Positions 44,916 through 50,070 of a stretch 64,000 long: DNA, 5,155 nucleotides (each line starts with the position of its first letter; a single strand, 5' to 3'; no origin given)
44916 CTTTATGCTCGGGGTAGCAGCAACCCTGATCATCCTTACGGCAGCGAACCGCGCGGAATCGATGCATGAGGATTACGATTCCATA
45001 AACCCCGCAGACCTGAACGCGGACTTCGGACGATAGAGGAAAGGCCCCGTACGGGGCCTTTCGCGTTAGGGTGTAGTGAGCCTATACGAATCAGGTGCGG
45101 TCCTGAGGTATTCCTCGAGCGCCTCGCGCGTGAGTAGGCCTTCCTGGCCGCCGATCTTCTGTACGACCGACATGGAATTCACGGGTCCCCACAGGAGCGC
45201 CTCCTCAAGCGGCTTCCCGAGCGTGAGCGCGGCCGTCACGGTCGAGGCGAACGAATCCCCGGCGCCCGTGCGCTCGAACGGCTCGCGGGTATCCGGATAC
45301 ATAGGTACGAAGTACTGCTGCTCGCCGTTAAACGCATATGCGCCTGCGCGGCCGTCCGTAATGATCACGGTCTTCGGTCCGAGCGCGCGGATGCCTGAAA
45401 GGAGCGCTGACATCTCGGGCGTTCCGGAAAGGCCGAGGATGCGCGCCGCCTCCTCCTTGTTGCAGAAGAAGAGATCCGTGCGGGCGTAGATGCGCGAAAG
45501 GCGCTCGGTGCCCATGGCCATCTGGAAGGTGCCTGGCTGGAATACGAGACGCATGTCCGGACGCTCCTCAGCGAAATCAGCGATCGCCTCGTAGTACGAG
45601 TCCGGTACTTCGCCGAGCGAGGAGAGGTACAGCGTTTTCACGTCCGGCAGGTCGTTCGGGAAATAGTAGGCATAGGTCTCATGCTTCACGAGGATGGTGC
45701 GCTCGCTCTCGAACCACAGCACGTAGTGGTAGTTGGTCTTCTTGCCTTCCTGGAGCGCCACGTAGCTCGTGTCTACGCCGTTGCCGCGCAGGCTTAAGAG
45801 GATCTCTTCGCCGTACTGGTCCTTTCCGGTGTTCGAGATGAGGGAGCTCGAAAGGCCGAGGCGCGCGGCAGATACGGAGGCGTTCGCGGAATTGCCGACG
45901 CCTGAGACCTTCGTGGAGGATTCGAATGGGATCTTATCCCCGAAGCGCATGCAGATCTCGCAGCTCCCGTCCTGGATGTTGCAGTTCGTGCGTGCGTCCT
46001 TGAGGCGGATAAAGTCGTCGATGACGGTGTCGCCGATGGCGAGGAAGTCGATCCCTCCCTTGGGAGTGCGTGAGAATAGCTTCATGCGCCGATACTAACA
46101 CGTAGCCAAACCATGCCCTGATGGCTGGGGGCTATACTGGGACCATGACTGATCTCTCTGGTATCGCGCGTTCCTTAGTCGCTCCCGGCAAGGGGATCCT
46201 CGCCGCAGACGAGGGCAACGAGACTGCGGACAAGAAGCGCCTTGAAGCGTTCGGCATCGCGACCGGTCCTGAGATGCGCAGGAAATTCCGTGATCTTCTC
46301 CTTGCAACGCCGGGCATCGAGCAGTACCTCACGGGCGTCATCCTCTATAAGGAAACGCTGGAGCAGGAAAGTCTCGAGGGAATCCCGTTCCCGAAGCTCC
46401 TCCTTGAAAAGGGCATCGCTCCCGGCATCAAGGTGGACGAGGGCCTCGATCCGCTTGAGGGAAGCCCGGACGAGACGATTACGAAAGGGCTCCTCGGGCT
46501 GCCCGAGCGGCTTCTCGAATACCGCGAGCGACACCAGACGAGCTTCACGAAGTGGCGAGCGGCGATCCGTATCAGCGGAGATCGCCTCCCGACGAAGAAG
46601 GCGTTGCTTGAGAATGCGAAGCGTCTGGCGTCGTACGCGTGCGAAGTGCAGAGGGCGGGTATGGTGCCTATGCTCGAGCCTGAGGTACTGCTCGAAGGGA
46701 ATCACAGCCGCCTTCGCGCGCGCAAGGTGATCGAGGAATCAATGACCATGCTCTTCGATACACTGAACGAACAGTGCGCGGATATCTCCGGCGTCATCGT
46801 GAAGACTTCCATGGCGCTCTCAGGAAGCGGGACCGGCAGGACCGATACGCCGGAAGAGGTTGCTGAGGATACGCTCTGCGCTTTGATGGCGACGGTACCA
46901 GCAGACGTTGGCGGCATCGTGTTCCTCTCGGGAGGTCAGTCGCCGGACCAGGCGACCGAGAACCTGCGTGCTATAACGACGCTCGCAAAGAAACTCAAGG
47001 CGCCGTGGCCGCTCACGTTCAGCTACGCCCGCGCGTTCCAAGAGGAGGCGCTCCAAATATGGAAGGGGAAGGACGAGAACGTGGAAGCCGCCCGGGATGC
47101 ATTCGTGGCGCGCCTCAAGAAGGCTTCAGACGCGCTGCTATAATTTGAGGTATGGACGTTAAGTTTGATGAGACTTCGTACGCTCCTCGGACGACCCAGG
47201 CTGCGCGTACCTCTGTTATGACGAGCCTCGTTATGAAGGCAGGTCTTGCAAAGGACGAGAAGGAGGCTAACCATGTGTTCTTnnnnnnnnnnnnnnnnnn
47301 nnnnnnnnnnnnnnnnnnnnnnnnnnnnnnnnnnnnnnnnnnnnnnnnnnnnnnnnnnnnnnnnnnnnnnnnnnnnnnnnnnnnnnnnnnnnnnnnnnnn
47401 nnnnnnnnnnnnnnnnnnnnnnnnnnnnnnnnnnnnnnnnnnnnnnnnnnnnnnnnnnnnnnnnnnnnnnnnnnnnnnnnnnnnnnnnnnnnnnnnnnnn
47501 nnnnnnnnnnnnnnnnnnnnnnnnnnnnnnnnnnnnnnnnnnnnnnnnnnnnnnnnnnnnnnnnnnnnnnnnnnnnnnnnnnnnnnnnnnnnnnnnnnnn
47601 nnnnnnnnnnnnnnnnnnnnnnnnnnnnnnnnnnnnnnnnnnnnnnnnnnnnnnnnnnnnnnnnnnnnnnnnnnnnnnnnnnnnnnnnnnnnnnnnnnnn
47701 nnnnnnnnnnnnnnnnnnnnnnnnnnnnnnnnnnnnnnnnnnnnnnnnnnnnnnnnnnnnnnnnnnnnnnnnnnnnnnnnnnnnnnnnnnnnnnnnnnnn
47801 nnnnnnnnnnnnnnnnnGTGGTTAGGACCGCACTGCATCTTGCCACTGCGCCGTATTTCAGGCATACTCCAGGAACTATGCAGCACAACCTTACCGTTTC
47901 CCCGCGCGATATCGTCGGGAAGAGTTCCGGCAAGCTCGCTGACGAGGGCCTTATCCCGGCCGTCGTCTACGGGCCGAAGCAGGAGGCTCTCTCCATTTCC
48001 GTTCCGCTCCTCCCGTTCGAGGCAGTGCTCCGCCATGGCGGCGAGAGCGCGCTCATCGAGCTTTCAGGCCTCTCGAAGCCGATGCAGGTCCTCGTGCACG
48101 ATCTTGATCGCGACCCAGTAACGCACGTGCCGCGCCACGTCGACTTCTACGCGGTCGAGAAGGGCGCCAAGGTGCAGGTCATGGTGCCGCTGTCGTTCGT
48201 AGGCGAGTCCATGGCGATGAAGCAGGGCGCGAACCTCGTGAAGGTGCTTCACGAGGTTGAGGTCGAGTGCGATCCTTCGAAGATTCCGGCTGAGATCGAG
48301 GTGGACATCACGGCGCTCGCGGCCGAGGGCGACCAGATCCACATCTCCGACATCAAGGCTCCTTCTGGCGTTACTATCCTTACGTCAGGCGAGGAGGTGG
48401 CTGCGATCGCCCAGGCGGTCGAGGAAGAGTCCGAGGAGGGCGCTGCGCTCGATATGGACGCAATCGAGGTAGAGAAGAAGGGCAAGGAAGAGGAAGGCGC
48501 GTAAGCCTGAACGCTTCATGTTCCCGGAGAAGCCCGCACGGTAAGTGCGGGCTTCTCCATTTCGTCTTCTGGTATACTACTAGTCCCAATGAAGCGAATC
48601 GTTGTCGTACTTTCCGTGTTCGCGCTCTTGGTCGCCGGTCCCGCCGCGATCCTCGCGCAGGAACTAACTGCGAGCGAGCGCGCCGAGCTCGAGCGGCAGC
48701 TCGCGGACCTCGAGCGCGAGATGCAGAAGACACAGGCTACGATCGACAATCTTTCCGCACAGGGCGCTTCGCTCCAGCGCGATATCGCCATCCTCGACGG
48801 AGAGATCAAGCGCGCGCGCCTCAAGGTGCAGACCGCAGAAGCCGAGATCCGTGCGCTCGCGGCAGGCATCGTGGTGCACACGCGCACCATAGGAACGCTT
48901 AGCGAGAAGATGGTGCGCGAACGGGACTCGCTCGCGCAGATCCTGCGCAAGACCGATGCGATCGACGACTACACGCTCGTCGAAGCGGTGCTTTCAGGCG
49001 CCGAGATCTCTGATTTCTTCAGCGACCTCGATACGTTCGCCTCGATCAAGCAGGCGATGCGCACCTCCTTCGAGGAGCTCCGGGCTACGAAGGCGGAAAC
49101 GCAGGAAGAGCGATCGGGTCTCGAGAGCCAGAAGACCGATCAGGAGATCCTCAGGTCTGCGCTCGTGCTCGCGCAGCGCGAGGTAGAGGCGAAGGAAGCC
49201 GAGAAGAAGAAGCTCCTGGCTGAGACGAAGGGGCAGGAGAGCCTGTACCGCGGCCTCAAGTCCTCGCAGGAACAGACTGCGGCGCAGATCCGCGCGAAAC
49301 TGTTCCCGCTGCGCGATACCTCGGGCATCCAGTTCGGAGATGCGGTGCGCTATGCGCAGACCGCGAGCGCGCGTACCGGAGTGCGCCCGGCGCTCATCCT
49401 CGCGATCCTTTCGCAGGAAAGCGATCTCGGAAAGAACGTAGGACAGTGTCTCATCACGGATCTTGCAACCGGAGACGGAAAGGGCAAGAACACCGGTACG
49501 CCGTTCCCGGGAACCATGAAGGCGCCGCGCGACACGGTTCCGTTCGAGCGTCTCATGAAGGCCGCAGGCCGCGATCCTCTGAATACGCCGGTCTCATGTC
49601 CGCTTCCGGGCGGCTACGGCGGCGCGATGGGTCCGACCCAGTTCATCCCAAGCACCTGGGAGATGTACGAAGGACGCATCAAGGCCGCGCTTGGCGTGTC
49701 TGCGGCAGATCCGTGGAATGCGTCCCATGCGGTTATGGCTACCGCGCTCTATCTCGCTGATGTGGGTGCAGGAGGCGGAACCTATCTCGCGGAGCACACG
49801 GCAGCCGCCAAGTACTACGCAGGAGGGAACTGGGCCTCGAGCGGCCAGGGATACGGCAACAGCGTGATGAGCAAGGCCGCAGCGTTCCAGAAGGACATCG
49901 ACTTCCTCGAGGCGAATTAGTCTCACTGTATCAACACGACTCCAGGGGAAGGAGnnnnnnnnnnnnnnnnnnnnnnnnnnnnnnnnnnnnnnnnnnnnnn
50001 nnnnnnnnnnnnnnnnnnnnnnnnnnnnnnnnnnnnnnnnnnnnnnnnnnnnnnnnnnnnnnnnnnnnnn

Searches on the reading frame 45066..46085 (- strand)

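Call 10: search_protein_families(library=pfam, proteins=[window:45066-46085:-], max_evalue=0.00001)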
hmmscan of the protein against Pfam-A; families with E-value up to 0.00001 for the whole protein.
window:45066-46085:- (339 aa): 2 families
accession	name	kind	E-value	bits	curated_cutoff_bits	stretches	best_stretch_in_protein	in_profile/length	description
PF00294.29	PfkB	-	1.8e-40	139.6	25.8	1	59-317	32-299/302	pfkB family carbohydrate kinase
PF08543.17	Phos_pyr_kin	-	1e-05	25.5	27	0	198-297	115-221/246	Phosphomethylpyrimidine kinase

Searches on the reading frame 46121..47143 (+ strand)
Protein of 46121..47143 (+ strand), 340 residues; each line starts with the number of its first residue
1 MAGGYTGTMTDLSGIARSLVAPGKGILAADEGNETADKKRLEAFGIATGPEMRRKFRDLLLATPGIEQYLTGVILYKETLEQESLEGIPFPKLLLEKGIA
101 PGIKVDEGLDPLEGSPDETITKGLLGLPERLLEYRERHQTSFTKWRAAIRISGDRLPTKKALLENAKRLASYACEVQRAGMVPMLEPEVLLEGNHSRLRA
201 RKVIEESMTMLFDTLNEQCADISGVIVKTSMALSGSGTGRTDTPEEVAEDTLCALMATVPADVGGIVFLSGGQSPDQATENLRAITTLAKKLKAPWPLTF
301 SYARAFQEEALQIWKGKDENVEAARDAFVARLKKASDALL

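Call 11: search_protein_families(library=pfam, proteins=[window:46121-47143:+], max_evalue=0.00001)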
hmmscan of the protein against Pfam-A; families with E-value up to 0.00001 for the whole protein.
window:46121-47143:+ (340 aa): 1 family
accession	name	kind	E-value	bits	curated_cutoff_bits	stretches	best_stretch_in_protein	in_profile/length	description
PF00274.25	Glycolytic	-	7.3e-99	331.3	22.2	1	12-338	2-324/349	Fructose-bisphosphate aldolase class-I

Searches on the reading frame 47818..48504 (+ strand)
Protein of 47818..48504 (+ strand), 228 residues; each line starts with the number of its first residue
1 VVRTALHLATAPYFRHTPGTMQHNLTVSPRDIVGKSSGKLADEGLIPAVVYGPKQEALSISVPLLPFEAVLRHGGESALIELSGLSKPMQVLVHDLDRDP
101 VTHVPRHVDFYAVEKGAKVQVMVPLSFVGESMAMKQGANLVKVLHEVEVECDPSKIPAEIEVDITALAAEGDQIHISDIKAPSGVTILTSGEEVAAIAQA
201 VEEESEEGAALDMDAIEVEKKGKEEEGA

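Call 11: search_protein_families(library=pfam, proteins=[window:47818-48504:+], max_evalue=0.00001)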
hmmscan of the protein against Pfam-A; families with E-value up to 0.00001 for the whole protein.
window:47818-48504:+ (228 aa): 2 families
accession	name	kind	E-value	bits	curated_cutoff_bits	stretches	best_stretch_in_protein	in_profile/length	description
PF14693.11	Ribosomal_TL5_C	-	2.9e-23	82.5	27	1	118-196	1-78/84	Ribosomal protein TL5, C-terminal domain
PF01386.24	Ribosomal_L25p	-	1.5e-15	57.9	23.6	1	25-110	1-82/82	Ribosomal L25p family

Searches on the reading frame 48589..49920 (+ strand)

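Call 11: search_protein_families(library=pfam, proteins=[window:48589-49920:+], max_evalue=0.00001)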
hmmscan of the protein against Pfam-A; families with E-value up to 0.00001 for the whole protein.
window:48589-49920:+ (443 aa): 1 family
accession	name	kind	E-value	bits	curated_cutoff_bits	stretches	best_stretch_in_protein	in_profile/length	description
PF13406.11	SLT_2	-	4.7e-10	39.6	24.3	1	204-393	21-200/292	Transglycosylase SLT domain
